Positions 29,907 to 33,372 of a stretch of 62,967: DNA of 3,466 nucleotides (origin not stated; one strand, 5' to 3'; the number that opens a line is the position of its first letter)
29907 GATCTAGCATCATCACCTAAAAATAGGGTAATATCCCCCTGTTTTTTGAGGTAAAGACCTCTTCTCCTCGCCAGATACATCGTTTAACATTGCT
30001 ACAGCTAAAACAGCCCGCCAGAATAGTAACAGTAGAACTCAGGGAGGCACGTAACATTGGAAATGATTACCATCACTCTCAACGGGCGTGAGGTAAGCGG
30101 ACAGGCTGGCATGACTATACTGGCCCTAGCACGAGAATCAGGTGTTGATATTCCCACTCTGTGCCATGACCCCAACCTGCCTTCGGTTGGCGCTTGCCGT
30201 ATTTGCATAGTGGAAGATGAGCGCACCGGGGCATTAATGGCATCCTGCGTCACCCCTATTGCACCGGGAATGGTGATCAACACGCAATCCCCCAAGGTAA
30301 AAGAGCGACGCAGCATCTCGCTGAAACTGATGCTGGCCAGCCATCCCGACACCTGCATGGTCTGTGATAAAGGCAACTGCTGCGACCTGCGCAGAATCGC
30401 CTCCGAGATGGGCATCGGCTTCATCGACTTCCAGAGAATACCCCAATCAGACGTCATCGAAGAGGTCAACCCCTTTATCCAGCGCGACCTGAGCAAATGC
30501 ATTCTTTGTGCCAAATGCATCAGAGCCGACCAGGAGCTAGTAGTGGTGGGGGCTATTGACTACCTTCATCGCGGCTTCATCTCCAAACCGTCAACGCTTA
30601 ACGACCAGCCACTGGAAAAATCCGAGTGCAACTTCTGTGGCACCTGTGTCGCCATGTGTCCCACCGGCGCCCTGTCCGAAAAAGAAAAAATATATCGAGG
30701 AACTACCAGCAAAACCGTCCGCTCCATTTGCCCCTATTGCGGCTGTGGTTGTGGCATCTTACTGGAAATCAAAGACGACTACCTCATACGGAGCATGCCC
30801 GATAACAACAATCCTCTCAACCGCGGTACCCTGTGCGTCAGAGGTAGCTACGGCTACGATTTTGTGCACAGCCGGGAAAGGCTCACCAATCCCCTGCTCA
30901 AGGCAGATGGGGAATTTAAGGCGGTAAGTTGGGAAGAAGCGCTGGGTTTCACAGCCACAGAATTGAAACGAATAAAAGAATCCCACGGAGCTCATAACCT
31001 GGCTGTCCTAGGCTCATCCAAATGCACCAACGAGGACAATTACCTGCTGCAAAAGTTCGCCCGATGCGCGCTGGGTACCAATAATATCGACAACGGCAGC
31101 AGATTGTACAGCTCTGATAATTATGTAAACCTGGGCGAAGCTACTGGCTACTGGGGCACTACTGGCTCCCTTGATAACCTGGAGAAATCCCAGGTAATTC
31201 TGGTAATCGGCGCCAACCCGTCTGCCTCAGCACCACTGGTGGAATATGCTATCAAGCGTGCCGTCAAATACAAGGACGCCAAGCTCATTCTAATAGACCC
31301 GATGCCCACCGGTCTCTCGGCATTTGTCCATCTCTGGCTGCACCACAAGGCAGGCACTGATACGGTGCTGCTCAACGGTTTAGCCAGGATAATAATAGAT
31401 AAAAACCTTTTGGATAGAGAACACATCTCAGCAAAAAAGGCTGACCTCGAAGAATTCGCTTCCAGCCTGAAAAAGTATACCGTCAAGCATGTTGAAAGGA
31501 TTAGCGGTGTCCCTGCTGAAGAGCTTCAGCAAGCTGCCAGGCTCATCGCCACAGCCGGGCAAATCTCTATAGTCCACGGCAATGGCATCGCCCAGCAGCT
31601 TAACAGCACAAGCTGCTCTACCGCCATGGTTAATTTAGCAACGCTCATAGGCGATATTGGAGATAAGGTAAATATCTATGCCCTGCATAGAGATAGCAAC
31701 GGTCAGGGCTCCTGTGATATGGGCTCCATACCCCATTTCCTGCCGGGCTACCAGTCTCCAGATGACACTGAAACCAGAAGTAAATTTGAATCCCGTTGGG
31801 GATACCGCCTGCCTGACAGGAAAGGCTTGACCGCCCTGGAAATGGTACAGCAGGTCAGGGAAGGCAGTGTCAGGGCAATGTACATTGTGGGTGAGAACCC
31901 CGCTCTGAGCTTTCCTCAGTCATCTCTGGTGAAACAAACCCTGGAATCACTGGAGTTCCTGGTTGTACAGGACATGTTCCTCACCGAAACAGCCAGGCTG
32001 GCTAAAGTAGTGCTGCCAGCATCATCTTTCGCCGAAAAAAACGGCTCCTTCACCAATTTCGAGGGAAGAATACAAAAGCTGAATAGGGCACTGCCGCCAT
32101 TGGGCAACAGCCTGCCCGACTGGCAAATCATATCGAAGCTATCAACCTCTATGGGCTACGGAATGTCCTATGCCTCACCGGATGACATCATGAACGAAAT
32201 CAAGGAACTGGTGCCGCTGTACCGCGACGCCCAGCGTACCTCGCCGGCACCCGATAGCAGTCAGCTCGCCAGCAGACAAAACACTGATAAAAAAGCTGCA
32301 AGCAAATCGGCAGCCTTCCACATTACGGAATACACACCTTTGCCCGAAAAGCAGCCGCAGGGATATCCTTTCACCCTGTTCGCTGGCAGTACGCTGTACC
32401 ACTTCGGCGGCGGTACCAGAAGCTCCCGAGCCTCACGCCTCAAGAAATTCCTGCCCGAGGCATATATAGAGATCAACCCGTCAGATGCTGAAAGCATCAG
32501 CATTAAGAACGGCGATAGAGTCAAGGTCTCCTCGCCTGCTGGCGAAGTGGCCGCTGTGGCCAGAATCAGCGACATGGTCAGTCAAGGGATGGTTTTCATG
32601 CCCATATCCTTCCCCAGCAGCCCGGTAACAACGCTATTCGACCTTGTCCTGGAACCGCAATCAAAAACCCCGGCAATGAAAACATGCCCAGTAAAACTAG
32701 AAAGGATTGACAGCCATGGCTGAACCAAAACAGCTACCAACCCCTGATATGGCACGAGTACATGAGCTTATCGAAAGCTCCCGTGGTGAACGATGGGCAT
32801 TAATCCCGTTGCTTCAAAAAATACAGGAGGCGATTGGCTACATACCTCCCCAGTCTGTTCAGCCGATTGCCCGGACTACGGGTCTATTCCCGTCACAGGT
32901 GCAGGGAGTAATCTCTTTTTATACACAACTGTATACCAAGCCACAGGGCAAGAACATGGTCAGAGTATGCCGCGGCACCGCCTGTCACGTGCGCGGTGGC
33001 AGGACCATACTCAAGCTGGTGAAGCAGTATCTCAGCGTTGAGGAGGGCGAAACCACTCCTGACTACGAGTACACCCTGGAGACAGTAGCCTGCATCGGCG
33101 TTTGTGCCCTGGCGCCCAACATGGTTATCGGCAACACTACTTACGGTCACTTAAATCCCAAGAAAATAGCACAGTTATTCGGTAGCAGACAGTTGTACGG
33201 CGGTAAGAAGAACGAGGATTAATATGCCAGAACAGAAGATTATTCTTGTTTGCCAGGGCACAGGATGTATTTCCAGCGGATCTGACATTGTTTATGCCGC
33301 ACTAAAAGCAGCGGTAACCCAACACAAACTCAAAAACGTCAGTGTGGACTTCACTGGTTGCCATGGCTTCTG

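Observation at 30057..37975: FdhA-like / NuoE / NuoF-GltD trio directly upstream of metV-metF: candidate uncharacterised NAD(P)H/ferredoxin-linked electron-input module for methylene-THF reductase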

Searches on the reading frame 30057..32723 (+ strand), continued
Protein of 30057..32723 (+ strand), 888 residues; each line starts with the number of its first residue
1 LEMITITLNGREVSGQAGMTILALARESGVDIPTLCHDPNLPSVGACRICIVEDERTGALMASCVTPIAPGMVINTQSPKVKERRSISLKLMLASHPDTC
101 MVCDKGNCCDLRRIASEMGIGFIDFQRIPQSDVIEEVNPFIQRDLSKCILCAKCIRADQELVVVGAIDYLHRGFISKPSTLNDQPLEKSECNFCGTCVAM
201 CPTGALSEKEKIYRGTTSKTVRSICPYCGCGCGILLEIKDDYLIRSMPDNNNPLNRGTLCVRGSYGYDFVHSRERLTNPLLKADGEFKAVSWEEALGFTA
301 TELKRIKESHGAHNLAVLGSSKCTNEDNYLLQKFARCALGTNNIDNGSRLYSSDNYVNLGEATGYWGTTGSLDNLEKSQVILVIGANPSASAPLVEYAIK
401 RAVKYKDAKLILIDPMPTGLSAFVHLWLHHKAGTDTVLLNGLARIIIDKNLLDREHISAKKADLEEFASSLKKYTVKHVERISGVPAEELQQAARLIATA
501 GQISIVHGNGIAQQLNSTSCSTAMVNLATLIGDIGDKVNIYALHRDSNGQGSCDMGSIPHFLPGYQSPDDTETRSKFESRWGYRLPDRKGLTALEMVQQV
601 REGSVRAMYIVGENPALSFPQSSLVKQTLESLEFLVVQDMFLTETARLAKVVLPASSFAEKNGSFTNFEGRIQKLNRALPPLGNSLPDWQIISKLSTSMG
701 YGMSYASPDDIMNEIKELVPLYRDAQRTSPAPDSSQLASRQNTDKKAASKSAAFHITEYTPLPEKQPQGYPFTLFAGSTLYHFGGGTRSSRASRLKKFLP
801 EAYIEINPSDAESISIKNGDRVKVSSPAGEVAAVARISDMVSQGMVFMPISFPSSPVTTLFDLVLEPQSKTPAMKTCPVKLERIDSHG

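Call 19: search_solved_structures(query=window:30057-32723:+, max_evalue=1e-150, show_alignments=3)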
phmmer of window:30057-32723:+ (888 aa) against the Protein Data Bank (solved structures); distinct sequences matched with E-value up to 1e-150: 4.
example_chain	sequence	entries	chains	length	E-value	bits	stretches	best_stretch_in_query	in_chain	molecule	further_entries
9wxb_B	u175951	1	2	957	8.9e-160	536.8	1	4-857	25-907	Formate dehydrogenase alpha subunit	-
6tg9_A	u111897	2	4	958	1.3e-159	536.2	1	4-859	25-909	Formate dehydrogenase subunit alpha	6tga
8rqz_C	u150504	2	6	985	2.9e-158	531.8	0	205-884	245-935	Probable oxidoreductase YjgC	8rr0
9gzq_A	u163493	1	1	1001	3.1e-158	531.7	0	205-884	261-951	Probable oxidoreductase YjgC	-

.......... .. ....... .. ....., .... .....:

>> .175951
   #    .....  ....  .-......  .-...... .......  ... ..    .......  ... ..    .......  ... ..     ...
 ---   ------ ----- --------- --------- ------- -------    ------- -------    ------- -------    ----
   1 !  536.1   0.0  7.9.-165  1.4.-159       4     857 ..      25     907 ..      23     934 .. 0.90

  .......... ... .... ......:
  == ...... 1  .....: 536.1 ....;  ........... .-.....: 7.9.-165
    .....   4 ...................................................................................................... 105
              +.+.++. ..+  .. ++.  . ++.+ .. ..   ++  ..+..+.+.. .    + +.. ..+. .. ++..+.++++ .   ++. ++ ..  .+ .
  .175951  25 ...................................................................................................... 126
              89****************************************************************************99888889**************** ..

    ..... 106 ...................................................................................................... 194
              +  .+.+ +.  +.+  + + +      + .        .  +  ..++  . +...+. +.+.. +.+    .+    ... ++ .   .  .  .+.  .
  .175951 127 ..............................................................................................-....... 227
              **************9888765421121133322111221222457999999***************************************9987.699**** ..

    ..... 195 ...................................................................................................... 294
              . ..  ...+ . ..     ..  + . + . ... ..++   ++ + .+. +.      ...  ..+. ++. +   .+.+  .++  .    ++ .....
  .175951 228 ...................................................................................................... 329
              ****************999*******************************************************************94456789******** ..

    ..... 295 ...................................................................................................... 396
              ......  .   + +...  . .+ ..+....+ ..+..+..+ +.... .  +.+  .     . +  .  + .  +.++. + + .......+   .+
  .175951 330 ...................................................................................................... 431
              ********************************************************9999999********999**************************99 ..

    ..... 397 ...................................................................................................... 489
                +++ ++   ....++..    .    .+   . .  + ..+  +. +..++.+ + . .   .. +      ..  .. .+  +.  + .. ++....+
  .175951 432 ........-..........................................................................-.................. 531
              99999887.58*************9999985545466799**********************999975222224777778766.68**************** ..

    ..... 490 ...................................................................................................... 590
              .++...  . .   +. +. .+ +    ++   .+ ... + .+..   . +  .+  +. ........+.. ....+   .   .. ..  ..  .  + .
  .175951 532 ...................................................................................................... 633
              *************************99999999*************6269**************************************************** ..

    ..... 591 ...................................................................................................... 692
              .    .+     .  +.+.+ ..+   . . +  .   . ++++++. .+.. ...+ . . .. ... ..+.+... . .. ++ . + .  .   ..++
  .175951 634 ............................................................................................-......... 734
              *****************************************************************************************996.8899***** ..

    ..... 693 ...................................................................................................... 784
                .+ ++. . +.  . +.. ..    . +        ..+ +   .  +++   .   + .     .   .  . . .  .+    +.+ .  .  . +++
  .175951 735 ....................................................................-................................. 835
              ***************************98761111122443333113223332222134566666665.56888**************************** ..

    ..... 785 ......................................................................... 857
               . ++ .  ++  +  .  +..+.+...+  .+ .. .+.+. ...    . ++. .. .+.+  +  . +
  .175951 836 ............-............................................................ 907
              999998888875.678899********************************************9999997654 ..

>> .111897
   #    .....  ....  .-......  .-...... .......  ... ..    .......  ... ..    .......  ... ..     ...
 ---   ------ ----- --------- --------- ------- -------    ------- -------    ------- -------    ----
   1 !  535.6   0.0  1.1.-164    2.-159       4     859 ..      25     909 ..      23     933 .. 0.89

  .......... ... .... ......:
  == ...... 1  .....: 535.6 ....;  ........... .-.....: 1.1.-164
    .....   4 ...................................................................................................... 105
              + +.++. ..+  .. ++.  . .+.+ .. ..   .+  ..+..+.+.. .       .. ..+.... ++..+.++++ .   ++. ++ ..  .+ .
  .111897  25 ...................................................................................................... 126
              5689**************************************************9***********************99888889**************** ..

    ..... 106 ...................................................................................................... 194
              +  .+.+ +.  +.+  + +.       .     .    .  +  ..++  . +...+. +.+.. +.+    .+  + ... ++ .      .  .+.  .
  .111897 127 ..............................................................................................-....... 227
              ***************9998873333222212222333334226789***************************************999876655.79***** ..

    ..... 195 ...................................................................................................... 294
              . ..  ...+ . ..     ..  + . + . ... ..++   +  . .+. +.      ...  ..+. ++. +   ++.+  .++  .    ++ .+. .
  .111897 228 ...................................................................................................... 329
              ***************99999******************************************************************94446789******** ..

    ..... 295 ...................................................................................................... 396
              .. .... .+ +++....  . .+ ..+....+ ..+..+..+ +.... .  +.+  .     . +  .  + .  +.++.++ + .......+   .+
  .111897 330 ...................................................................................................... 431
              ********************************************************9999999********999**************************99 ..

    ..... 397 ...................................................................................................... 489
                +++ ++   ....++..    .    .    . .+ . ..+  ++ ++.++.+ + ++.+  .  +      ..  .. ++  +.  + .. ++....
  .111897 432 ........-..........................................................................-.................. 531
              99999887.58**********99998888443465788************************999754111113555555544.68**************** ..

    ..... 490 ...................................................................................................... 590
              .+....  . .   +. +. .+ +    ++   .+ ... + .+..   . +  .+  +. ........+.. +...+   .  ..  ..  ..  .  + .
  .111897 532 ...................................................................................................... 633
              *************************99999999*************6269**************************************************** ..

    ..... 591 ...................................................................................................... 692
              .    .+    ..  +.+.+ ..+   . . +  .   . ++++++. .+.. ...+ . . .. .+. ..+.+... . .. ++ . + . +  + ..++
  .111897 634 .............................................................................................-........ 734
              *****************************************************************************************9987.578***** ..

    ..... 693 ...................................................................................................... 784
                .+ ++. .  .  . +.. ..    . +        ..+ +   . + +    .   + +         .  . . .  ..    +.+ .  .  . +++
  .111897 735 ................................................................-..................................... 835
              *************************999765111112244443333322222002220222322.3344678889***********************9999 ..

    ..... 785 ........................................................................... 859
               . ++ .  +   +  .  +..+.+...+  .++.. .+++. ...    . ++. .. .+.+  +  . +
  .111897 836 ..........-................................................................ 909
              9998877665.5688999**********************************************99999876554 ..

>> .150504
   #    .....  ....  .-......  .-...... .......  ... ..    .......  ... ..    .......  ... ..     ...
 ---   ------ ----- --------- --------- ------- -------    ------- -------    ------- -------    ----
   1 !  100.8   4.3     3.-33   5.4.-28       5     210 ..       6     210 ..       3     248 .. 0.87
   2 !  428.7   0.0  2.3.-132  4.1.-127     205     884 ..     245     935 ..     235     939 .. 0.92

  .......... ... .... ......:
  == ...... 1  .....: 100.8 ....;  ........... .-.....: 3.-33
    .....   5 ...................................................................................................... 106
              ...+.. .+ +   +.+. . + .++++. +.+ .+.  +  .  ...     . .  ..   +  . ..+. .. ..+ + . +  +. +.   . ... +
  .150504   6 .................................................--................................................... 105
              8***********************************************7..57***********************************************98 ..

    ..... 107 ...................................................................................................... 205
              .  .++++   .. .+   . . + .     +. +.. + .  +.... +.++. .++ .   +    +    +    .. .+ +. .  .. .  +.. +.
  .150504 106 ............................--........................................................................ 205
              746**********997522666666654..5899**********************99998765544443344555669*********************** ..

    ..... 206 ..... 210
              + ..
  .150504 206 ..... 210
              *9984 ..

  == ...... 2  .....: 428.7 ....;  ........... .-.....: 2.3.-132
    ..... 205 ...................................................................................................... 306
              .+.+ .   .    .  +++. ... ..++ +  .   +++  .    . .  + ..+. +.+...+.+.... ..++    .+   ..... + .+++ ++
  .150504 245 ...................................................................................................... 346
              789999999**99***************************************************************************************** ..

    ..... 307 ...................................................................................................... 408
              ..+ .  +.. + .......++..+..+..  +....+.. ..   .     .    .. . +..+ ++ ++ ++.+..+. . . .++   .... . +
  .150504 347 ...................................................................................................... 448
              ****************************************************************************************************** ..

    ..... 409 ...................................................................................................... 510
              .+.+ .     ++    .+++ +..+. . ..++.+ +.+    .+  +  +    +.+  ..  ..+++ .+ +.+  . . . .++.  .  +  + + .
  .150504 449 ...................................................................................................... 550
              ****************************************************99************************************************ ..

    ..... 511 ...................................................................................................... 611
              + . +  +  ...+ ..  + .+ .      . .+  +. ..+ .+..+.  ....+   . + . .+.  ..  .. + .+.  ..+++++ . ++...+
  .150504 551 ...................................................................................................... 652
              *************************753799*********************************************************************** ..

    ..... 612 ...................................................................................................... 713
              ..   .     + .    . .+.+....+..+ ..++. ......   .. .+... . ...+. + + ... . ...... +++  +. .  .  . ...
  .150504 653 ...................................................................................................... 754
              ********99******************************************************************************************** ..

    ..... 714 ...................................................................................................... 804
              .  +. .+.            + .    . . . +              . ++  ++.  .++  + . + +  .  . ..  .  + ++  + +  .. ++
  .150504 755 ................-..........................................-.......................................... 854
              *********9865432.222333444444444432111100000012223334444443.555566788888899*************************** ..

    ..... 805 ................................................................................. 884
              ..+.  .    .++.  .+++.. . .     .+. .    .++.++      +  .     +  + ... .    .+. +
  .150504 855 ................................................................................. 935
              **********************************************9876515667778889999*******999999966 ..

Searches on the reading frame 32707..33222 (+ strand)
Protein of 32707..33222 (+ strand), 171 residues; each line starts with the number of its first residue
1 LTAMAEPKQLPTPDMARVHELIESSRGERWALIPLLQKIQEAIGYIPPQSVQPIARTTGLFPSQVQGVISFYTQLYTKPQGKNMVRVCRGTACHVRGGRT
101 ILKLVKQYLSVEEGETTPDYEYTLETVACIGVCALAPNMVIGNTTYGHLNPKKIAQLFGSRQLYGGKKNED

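Call 6: search_protein_families(library=pfam, proteins=[window:32707-33222:+], max_evalue=0.01)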
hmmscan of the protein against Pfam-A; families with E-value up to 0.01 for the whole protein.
window:32707-33222:+ (171 aa): 1 family
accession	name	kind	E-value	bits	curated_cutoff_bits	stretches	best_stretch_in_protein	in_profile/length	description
PF01257.25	2Fe-2S_thioredx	-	4.2e-44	150.3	24.8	1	19-158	2-141/145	Thioredoxin-like [2Fe-2S] ferredoxin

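Call 7: search_protein_families(library=ncbifam, proteins=[window:32707-33222:+], max_evalue=0.001)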
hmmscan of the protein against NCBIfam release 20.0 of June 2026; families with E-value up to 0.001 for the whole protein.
window:32707-33222:+ (171 aa): 9 families
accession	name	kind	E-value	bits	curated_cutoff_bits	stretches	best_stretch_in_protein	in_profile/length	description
NF005722.0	PRK07539.1-2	equivalog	2.6e-43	147.8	141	1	12-160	7-155/157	NADH-quinone oxidoreductase subunit NuoE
NF004638.0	PRK05988.1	equivalog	1.9e-38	131.8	198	1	12-158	8-154/159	formate dehydrogenase subunit gamma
TIGR01958.1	nuoE_fam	subfamily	1.2e-35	122.8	142.4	1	27-158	13-144/148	NADH-quinone oxidoreductase subunit NuoE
NF005747.0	PRK07571.1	equivalog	2.6e-32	111.8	224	1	18-156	25-163/173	bidirectional hydrogenase complex protein HoxE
NF005721.0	PRK07539.1-1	equivalog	3.4e-29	102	308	1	16-158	32-174/292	NADH-quinone oxidoreductase subunit NuoE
NF005725.0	PRK07539.1-5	equivalog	3.3e-28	98.5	220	1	26-158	35-168/174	NADH-quinone oxidoreductase subunit NuoE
NF005724.0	PRK07539.1-4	equivalog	1.9e-21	77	280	1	29-158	39-169/240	NADH-quinone oxidoreductase subunit NuoE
NF005723.0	PRK07539.1-3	equivalog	3.7e-20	72.4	226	1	31-157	25-152/158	NADH-quinone oxidoreductase subunit NuoE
NF009040.0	PRK12373.1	equivalog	9.3e-18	65.1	514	1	30-158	37-166/400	NADH-quinone oxidoreductase subunit E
